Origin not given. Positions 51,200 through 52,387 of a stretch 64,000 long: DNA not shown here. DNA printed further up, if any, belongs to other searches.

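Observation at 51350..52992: DprA/Smf-like SLOG-fold protein translationally coupled (TTGA) to an unknown protein inside the island: a possible nucleotide-sensing defense pair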

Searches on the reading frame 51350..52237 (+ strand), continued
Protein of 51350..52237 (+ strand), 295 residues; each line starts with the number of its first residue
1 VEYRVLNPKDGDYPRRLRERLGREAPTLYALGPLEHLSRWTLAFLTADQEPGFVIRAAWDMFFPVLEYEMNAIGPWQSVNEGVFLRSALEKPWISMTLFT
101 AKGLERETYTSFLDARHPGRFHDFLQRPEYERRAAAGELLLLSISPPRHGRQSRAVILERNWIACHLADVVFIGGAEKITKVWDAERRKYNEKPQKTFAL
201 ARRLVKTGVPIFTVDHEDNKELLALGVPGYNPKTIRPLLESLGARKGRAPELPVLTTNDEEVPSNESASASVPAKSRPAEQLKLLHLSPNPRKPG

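Call 57: find_encoding_contigs(protein=P0006, flank=4000, max_places=2)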
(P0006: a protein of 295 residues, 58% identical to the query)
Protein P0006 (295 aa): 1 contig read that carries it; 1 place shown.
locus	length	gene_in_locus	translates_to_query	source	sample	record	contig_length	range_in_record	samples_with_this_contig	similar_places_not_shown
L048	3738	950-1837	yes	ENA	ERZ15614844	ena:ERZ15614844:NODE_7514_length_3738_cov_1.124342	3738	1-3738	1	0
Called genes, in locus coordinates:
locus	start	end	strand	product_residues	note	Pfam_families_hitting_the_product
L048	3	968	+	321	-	?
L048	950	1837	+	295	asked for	-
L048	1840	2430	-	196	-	-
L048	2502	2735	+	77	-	-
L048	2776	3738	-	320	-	?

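Call 65: find_related_loci(query=A1, collection=metagenome_contigs, flank=5000)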
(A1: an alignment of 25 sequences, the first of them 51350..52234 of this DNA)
Query A1 (295 aa) in metagenome_contigs; peptide patterns used: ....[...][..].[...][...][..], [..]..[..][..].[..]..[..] (x = any residue, [..] = any of these).
357 stretches matched a pattern; 116 encode a relative of the query (tblastn E <= 1e-3); the best 80 are kept; 80 distinct loci.
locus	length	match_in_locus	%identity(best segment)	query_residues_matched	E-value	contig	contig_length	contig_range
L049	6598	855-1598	66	1-248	8e-106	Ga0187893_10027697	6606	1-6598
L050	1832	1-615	63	44-248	7e-94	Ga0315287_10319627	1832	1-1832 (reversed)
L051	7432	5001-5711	45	1-251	1e-67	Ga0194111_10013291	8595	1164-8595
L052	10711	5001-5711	45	1-251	1e-67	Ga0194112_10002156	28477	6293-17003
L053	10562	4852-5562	45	1-251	1e-67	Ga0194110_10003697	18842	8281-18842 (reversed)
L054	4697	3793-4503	46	1-251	2e-67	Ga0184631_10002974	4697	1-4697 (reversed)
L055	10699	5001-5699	45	1-247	2e-66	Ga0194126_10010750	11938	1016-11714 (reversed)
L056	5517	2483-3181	45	1-247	2e-66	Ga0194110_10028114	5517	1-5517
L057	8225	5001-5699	46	1-247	3e-66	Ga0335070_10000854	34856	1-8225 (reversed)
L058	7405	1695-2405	46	1-251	2e-66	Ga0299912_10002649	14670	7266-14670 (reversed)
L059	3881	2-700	46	1-247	2e-66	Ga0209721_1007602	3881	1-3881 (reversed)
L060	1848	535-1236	46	1-248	4e-68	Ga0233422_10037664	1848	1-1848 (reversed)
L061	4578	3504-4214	47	1-251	1e-65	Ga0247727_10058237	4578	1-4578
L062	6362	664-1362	44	1-247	4e-65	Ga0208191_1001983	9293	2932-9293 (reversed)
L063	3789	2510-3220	46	1-251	6e-65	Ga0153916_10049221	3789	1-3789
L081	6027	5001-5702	43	1-248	9e-64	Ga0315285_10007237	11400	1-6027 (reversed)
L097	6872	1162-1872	43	1-251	3e-62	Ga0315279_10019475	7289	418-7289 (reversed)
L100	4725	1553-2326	42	1-269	2e-62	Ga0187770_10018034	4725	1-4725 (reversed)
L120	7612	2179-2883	43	1-249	4e-59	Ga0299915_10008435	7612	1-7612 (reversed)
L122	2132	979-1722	44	1-250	3e-58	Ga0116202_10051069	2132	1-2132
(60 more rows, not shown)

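Call 68: search_protein_families(library=pfam, proteins=[L052:3486-4439:+, L052:4439-4981:+, L120:570-1448:+, L120:1378-2148:+, L122:41-970:+, L100:403-1461:+, L100:65-460:+], max_evalue=0.01)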
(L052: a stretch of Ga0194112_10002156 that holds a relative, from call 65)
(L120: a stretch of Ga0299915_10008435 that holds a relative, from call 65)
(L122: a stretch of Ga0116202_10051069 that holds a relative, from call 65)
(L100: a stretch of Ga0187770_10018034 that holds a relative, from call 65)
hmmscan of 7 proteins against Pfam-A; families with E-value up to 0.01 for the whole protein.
L052:3486-4439:+ (318 aa): 2 families
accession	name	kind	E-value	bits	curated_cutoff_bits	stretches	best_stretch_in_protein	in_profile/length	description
PF01555.25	N6_N4_Mtase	-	5.8e-56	190.3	26.7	1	35-257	1-219/221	DNA methylase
PF01170.24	UPF0020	-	0.0035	17.5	22.3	0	214-245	23-55/197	RMKL-like, methyltransferase domain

L052:4439-4981:+ (181 aa): 1 family
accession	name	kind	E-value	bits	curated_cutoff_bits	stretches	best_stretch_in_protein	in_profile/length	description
PF09195.17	Endonuc-BglII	-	7.3e-20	71.8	26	1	12-179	2-162/163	Restriction endonuclease BglII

L120:570-1448:+ (293 aa): 3 families
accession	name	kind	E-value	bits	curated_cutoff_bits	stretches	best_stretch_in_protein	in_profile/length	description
PF01555.25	N6_N4_Mtase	-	1.4e-41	143.3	26.7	1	26-263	2-219/221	DNA methylase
PF08241.18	Methyltransf_11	-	0.0003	21.8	21.2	0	234-271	3-42/95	Methyltransferase domain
PF13847.12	Methyltransf_31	-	0.009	16.1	27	0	225-264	3-45/145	Methyltransferase domain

L120:1378-2148:+ (257 aa): 1 family
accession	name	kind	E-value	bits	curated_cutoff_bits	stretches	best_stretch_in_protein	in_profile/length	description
PF14511.12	RE_EcoO109I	-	7.3e-84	280.9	22.5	1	19-213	2-198/198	Type II restriction endonuclease EcoO109I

L122:41-970:+ (310 aa): 1 family
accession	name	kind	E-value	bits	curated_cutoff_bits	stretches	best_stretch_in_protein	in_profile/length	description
PF02086.21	MethyltransfD12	-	5.3e-25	89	22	1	42-224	1-195/253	D12 class N6 adenine-specific DNA methyltransferase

L100:403-1461:+ (353 aa): 2 families
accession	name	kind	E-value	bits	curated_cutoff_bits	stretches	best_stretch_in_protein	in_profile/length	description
PF01507.26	PAPS_reduct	-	8.8e-23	81.6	22.5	1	125-286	2-161/175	Phosphoadenosine phosphosulfate reductase domain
PF01171.26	ATP_bind_3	-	0.0015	18.7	27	1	127-189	4-68/182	PP-loop family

L100:65-460:+ (132 aa): 0 families

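Call 69: search_protein_families(library=padloc, proteins=[L052:3486-4439:+, L052:4439-4981:+, L120:570-1448:+, L120:1378-2148:+, L122:41-970:+, L100:403-1461:+, L100:65-460:+], max_evalue=0.001)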
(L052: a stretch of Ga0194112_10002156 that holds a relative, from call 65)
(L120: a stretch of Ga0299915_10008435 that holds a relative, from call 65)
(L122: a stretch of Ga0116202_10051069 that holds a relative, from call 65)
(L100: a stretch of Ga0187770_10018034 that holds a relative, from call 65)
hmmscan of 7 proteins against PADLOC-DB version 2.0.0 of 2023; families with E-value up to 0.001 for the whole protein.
L052:3486-4439:+ (318 aa): 69 families (the best 25 are shown)
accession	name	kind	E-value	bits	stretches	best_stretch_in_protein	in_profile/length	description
PDLC03230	MTase_II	-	3.6e-90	300.9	1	7-259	27-280/360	Type II methyltransferase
PDLC03299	MTase_II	-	3.5e-84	280.8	1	1-279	1-277/296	Type II methyltransferase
PDLC03353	MTase_II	-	6.1e-47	158.3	1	11-264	5-253/260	Type II methyltransferase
PDLC03371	MTase_II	-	1.8e-45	153.5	1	12-262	7-253/260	Type II methyltransferase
PDLC03350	MTase_II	-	1.2e-44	150.9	1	18-263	59-297/312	Type II methyltransferase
PDLC03387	MTase_II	-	6.1e-41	138.5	2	104-262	135-276/289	Type II methyltransferase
PDLC03320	MTase_II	-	1.7e-37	127.2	1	16-262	33-275/289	Type II methyltransferase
PDLC03327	MTase_II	-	4.3e-33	112.9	1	18-267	42-291/319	Type II methyltransferase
PDLC03260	MTase_II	-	5.1e-28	96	2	184-264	234-310/349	Type II methyltransferase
PDLC03339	MTase_II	-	5.4e-26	89.3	2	181-261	191-271/399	Type II methyltransferase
PDLC03300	MTase_II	-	9.5e-25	85.3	1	60-261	87-276/302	Type II methyltransferase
PDLC03216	MTase_II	-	1e-24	85.3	2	197-262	191-256/364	Type II methyltransferase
PDLC03714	oMTase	-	2.4e-23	80.9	1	20-261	8-257/279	orphan methyltransferase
PDLC03246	MTase_II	-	3.5e-23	80.3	2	184-256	288-361/376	Type II methyltransferase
PDLC03738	oMTase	-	1.4e-22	78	2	196-262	200-266/376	orphan methyltransferase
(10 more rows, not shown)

L052:4439-4981:+ (181 aa): 2 families
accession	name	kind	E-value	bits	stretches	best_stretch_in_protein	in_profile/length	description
PDLC03442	REase_II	-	1.3e-37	127.5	2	87-179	108-201/203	Type II restriction enzyme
PDLC03428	REase_II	-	3e-05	21.8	1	20-130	16-116/223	Type II restriction enzyme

L120:570-1448:+ (293 aa): 64 families (the best 25 are shown)
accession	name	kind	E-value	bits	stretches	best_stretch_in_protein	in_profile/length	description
PDLC03387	MTase_II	-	1.2e-44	150.7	2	91-267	131-275/289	Type II methyltransferase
PDLC03353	MTase_II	-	2.7e-38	130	1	11-268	15-251/260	Type II methyltransferase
PDLC03371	MTase_II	-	2e-31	107.5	1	7-268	12-253/260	Type II methyltransferase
PDLC03323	MTase_II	-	1.8e-29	100.9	1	8-269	17-296/330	Type II methyltransferase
PDLC03350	MTase_II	-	2.4e-28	97.4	2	190-268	217-296/312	Type II methyltransferase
PDLC03299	MTase_II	-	6.2e-27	92.9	1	5-268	14-258/296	Type II methyltransferase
PDLC03252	MTase_II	-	3.4e-26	90.4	3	194-268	280-354/365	Type II methyltransferase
PDLC03230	MTase_II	-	1.9e-23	81.3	1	8-263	38-278/360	Type II methyltransferase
PDLC03260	MTase_II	-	7.7e-21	72.4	1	198-270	238-310/349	Type II methyltransferase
PDLC03228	MTase_II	-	2e-18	65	2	201-267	139-205/227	Type II methyltransferase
PDLC03265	MTase_II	-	3.9e-18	64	2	4-75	23-98/333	Type II methyltransferase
PDLC03336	MTase_II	-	3.9e-18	63.8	2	168-260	312-403/421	Type II methyltransferase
PDLC03738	oMTase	-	4.4e-18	63.1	1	197-272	195-270/376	orphan methyltransferase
PDLC03216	MTase_II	-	1.8e-17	61.4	1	201-271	189-259/364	Type II methyltransferase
PDLC03283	MTase_II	-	2.6e-17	61.1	1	200-268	204-272/352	Type II methyltransferase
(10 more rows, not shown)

L120:1378-2148:+ (257 aa): 0 families

L122:41-970:+ (310 aa): 18 families
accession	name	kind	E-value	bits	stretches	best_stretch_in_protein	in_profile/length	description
PDLC03290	MTase_II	-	1.3e-63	213.1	1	37-310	5-292/292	Type II methyltransferase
PDLC03302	MTase_II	-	5e-35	119.3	1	38-290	361-610/626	Type II methyltransferase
PDLC03294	MTase_II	-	4.7e-33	113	1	39-254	7-229/272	Type II methyltransferase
PDLC03729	oMTase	-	1.1e-22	78.8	1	38-233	6-203/275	orphan methyltransferase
PDLC03266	MTase_II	-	1.2e-18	65.6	1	39-221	17-200/285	Type II methyltransferase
PDLC03264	MTase_II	-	1.5e-18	65.1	1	43-228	18-211/306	Type II methyltransferase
PDLC03735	oMTase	-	1.4e-17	62.1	1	39-219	10-199/284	orphan methyltransferase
PDLC03383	MTase_II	-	1.6e-14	52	2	111-253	118-259/318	Type II methyltransferase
PDLC03247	MTase_II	-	4.8e-12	43.7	1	39-226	5-192/282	Type II methyltransferase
PDLC03341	MTase_II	-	1.9e-11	42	1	38-221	17-205/316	Type II methyltransferase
PDLC03261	MTase_II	-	6.3e-11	39.3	1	38-220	26-205/643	Type II methyltransferase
PDLC03287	MTase_II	-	3e-10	37.5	1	40-223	367-555/646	Type II methyltransferase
PDLC03244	MTase_II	-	3.8e-08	30.8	1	37-112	28-104/295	Type II methyltransferase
PDLC03253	MTase_II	-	1.2e-06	26.5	1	39-112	6-79/253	Type II methyltransferase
PDLC03349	MTase_II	-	1.7e-05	22.1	0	39-107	8-79/374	Type II methyltransferase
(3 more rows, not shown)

L100:403-1461:+ (353 aa): 8 families
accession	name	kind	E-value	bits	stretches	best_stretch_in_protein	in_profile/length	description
PDLC02782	SspD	-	4.1e-22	77.2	1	128-346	5-221/277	SspD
PDLC02510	BrxP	-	2.7e-15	53.7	1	123-270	133-286/779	BrxP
PDLC02662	DndC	-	1.7e-09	35.2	1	105-246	7-171/481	DndC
PDLC02661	DndC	-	5.2e-08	30.3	1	112-246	10-167/468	DndC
PDLC03333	MTase_II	-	0.00034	17.3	0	123-246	42-187/544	Type II methyltransferase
PDLC02659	DndC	-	0.00044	17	0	123-246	28-173/586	DndC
PDLC02660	DndC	-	0.00044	17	0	123-246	28-173/586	DndC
PDLC00911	QueC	-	0.00062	18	0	123-187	6-67/190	QueC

L100:65-460:+ (132 aa): 0 families

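Call 82: find_related_loci(query=A1, collection=viral_contigs, flank=4000)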
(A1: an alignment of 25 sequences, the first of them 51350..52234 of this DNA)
Query A1 (295 aa) in viral_contigs; peptide patterns used: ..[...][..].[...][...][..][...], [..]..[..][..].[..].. (x = any residue, [..] = any of these).
48 stretches matched a pattern, but none encodes a relative of the query by tblastn (E <= 1e-3).

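Call 94: search_protein_families(library=pfam, proteins=[L081:1363-2784:+, L081:2904-4262:+, L081:166-1185:-, L097:22-489:+, L097:2945-3937:+, L097:4268-5281:+, L097:5851-6393:+], max_evalue=0.001)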
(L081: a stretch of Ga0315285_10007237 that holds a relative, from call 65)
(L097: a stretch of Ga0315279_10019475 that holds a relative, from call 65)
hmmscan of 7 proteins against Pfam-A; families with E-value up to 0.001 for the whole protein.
L081:1363-2784:+ (474 aa): 2 families
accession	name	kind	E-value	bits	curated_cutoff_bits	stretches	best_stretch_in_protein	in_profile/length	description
PF05193.26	Peptidase_M16_C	-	5.1e-41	141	23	1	210-388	2-181/181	Peptidase M16 inactive domain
PF00675.25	Peptidase_M16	-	3.7e-30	105.2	22.3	1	56-201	2-146/149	Insulinase (Peptidase family M16)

L081:2904-4262:+ (453 aa): 2 families
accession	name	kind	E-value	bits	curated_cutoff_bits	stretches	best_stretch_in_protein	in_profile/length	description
PF05193.26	Peptidase_M16_C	-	1.3e-43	149.4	23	1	204-379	2-180/181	Peptidase M16 inactive domain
PF00675.25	Peptidase_M16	-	2.7e-26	92.7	22.3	1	57-197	8-148/149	Insulinase (Peptidase family M16)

L081:166-1185:- (339 aa): 3 families
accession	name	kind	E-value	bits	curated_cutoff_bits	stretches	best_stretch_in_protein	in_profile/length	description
PF13487.12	HD_5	-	2e-37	129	27.2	1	161-326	1-169/170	HD domain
PF00072.30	Response_reg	-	3.1e-30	105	30.2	1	5-110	1-106/111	Response regulator receiver domain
PF01966.28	HD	-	8.3e-18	65.2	22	1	176-296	3-116/116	HD domain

L097:22-489:+ (156 aa): 1 family
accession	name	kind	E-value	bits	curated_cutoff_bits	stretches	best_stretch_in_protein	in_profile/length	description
PF05193.26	Peptidase_M16_C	-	1.7e-20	74.1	23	1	1-82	100-180/181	Peptidase M16 inactive domain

L097:2945-3937:+ (331 aa): 1 family
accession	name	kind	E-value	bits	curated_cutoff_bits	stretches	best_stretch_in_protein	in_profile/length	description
PF05168.19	HEPN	-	0.0009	19.8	22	0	46-89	30-70/117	HEPN domain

L097:4268-5281:+ (338 aa): 1 family
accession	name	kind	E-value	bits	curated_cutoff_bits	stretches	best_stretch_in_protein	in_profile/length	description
PF01844.29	HNH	-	5.2e-08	33.4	21.4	1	60-106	1-46/47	HNH endonuclease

L097:5851-6393:+ (181 aa): 2 families
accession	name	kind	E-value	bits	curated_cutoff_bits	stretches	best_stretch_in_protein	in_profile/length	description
PF02915.23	Rubrerythrin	-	1.3e-11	45.5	22.8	1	16-158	2-135/137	Rubrerythrin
PF13668.12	Ferritin_2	-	3.7e-05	24.3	24.7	1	15-152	4-128/138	Ferritin-like domain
